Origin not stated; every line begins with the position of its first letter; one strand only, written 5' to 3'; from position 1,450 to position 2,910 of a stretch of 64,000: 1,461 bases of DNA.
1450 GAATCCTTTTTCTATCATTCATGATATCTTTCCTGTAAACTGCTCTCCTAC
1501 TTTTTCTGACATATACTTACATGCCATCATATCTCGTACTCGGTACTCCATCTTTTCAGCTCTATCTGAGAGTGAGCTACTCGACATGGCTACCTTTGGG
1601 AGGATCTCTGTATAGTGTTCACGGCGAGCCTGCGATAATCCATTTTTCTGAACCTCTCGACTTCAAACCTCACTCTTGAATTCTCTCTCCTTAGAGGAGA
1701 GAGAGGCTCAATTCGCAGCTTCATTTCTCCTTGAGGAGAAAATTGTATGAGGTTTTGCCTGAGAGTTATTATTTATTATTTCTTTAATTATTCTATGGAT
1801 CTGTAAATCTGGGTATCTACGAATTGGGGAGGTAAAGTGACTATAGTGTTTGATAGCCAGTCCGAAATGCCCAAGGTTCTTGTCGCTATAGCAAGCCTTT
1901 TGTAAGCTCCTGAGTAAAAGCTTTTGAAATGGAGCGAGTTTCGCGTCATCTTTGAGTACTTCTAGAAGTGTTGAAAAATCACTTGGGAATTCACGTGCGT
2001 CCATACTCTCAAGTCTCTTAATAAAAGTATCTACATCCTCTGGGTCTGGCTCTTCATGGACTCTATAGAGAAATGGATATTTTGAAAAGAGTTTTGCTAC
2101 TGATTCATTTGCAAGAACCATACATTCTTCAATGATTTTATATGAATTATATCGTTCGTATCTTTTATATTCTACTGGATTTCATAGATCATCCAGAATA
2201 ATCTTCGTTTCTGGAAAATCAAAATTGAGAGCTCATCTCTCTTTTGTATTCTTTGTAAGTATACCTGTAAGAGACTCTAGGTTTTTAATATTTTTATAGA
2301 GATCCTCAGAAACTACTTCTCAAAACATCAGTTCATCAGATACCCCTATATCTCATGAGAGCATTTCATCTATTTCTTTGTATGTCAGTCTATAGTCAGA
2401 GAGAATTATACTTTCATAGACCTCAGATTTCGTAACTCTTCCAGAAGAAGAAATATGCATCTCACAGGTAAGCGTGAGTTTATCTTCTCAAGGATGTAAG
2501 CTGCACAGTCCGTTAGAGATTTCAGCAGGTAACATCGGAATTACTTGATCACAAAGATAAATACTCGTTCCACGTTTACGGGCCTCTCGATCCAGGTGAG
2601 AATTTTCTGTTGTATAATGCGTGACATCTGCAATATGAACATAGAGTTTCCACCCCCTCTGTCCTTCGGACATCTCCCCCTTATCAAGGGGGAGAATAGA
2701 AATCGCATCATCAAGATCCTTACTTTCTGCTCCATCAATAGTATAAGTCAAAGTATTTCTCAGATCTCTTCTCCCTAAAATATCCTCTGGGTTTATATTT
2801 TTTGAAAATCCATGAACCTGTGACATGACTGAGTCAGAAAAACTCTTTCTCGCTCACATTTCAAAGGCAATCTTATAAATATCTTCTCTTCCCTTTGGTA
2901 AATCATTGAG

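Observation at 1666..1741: Identical 43-nt palindromic element translated in frame in two unrelated genes (rnr and a photolyase-related gene)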

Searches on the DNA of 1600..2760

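Call 52: search_rna_families(source=window, start=1600, end=2760, threshold=evalue, max_evalue=0.5, show_alignments=3)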
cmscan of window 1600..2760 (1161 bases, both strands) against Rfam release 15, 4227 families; matches with E-value up to 0.5: 1.
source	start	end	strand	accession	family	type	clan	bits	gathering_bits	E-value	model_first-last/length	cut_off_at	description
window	1666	1705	-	RF01762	whalefall-1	Gene; sRNA;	-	19.7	37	0.032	1-56/56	no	Whalefall-1 RNA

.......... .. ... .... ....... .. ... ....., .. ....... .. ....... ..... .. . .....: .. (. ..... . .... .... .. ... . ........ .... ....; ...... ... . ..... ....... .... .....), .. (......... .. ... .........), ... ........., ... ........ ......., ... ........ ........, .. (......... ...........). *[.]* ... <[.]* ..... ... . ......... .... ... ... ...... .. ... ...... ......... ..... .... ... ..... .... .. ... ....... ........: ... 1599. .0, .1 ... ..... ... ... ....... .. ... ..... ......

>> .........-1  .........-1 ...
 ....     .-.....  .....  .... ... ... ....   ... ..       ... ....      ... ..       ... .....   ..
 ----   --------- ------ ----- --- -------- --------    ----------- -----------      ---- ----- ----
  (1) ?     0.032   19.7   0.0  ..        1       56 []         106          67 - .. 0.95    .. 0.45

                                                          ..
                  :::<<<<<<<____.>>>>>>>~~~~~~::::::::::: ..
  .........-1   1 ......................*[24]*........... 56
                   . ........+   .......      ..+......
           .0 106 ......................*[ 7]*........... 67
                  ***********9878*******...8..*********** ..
